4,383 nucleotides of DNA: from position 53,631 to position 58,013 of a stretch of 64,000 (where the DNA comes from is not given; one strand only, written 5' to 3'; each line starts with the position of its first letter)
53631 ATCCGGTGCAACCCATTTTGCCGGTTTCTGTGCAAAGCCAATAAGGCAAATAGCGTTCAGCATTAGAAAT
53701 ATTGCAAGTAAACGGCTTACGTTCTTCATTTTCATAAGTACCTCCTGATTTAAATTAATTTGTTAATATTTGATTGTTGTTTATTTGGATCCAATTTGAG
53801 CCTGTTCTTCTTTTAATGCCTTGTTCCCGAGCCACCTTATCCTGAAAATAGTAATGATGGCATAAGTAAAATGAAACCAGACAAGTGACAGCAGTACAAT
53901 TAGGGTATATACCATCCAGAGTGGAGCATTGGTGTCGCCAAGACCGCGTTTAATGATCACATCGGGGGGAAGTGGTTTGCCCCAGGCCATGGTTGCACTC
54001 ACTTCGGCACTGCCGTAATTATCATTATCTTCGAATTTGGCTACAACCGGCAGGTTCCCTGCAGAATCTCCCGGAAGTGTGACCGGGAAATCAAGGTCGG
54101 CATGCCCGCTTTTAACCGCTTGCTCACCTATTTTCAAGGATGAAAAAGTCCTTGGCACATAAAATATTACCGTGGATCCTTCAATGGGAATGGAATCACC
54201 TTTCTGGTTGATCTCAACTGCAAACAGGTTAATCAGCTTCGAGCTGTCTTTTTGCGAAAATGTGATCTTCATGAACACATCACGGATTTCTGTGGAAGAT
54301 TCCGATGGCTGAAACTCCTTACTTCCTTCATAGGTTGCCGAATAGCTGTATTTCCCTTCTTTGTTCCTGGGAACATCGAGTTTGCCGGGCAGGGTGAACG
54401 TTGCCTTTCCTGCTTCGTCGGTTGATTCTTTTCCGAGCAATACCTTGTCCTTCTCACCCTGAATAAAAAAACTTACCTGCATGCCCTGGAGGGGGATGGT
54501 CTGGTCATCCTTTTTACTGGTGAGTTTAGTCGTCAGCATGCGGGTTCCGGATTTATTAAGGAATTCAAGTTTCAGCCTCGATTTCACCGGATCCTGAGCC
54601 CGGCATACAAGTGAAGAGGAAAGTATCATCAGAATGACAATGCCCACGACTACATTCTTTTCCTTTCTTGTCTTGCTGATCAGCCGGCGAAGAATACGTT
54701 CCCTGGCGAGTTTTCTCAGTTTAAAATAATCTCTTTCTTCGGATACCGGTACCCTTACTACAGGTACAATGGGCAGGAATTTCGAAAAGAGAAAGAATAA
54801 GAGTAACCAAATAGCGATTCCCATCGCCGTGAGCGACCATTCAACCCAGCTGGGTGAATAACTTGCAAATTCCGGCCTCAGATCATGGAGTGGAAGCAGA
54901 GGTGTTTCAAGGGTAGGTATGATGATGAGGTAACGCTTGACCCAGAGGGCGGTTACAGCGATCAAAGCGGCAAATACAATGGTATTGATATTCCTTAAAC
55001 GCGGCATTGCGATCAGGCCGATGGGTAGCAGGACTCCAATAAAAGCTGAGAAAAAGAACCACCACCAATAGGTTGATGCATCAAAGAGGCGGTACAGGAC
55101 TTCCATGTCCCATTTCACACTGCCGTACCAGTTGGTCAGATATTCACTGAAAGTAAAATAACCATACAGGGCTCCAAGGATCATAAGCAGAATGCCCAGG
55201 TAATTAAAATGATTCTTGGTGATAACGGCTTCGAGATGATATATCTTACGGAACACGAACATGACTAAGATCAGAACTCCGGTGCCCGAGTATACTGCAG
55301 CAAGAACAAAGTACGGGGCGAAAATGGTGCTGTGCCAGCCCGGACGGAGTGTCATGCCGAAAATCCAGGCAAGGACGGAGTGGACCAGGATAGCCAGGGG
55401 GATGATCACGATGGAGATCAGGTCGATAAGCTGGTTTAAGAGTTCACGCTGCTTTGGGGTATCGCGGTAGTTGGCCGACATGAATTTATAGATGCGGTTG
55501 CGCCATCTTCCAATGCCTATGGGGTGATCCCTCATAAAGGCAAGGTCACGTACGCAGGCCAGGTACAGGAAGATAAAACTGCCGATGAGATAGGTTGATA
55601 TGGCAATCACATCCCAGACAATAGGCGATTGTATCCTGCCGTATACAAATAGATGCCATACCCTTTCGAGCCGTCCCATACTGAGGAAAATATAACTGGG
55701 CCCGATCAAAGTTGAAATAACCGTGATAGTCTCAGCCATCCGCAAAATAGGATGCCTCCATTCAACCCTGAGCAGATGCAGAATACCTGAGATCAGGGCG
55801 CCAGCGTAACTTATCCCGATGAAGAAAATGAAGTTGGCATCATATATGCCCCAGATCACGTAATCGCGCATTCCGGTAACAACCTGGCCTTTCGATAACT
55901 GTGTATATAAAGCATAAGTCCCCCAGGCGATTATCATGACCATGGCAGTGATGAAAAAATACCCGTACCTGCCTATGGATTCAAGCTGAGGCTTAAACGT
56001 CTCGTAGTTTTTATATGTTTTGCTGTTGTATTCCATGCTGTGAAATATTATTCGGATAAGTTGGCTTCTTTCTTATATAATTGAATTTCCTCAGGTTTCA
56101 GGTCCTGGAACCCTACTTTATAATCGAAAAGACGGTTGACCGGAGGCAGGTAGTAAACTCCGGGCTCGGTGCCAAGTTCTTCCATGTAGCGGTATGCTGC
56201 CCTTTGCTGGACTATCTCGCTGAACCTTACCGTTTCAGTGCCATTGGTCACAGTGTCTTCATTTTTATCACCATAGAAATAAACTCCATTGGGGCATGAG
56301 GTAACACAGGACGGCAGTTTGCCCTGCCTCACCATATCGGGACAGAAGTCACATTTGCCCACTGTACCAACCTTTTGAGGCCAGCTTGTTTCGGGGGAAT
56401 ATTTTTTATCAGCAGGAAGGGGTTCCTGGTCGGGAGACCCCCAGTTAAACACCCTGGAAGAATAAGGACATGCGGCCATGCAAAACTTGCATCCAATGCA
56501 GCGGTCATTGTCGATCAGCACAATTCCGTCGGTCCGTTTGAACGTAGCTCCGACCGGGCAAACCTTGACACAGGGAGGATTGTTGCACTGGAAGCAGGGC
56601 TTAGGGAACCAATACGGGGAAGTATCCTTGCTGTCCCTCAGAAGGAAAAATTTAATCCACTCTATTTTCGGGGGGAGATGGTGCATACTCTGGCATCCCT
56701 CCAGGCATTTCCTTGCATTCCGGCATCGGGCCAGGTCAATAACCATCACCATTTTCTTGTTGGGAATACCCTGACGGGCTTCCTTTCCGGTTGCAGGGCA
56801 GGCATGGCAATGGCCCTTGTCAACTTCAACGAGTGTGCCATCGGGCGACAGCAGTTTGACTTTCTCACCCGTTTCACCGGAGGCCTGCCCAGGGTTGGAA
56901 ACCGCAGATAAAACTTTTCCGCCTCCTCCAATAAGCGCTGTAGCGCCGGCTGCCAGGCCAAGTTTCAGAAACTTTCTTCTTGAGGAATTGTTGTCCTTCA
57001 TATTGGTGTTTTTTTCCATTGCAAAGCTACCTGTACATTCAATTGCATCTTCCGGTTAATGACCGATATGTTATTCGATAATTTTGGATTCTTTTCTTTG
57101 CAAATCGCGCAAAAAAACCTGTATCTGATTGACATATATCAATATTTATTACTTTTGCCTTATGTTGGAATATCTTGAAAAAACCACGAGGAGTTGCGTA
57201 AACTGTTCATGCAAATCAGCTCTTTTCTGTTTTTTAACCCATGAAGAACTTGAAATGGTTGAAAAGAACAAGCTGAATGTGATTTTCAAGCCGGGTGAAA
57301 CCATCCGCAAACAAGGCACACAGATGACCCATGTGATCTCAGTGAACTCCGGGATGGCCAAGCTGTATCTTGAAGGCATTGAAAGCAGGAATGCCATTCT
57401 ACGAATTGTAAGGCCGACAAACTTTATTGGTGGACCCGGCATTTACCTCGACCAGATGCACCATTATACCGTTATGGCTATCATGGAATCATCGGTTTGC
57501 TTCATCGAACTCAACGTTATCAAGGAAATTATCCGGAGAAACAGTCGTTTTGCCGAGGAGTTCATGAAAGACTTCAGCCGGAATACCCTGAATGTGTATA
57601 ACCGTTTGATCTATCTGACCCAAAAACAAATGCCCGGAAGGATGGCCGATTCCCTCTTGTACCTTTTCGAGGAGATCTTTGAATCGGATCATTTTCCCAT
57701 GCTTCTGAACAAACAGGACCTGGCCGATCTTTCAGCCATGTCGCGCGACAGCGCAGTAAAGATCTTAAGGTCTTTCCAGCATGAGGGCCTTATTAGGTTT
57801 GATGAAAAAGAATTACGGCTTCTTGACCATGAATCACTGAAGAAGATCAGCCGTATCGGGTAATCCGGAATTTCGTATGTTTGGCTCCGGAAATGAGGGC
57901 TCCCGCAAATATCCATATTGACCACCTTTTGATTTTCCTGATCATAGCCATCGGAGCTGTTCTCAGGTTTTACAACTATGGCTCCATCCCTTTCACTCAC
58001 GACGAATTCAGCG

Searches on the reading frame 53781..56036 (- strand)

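Call 59: search_protein_families(library=pfam, proteins=[window:53781-56036:-], max_evalue=0.0001)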
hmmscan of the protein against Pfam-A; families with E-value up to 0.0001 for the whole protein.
window:53781-56036:- (751 aa): 2 families
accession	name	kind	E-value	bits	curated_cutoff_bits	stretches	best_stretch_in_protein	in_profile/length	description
PF03916.19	NrfD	-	1.8e-29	103.8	25.8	1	53-376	2-309/313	Polysulphide reductase, NrfD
PF16640.11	Big_3_5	-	3.6e-09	37.5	35.5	1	503-582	18-82/88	Bacterial Ig-like domain (group 3)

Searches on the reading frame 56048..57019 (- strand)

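Call 59: search_protein_families(library=pfam, proteins=[window:56048-57019:-], max_evalue=0.0001)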
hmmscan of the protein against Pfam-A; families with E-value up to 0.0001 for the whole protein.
window:56048-57019:- (323 aa): 7 families
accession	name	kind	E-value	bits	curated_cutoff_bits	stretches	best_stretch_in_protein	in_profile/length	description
PF13247.11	Fer4_11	-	4.1e-19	69.1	26.2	2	136-194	4-64/100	4Fe-4S dicluster domain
PF12837.12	Fer4_6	-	3.2e-10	39.9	25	1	166-186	1-21/24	4Fe-4S binding domain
PF13237.11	Fer4_10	-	7.2e-09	35.9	25.5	2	167-243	2-53/53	4Fe-4S dicluster domain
PF12838.12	Fer4_7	-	5.2e-08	33.7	27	1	142-186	2-50/52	4Fe-4S dicluster domain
PF12797.12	Fer4_2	-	1.4e-06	28.3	24.5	1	166-186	2-22/22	4Fe-4S binding domain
PF13187.11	Fer4_9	-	1.7e-06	28.4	27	1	142-187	2-50/52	4Fe-4S dicluster domain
PF00037.32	Fer4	-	3e-06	27.3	21.1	1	168-186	2-20/24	4Fe-4S binding domain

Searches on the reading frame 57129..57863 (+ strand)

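Call 59: search_protein_families(library=pfam, proteins=[window:57129-57863:+], max_evalue=0.0001)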
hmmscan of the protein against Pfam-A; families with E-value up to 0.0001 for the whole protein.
window:57129-57863:+ (244 aa): 2 families
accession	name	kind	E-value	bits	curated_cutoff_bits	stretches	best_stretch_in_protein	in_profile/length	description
PF00027.35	cNMP_binding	-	1.5e-13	50.9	27.5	1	53-138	4-89/89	Cyclic nucleotide-binding domain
PF13545.12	HTH_Crp_2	-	5.4e-11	42.7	27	1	171-240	2-70/70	Crp-like helix-turn-helix domain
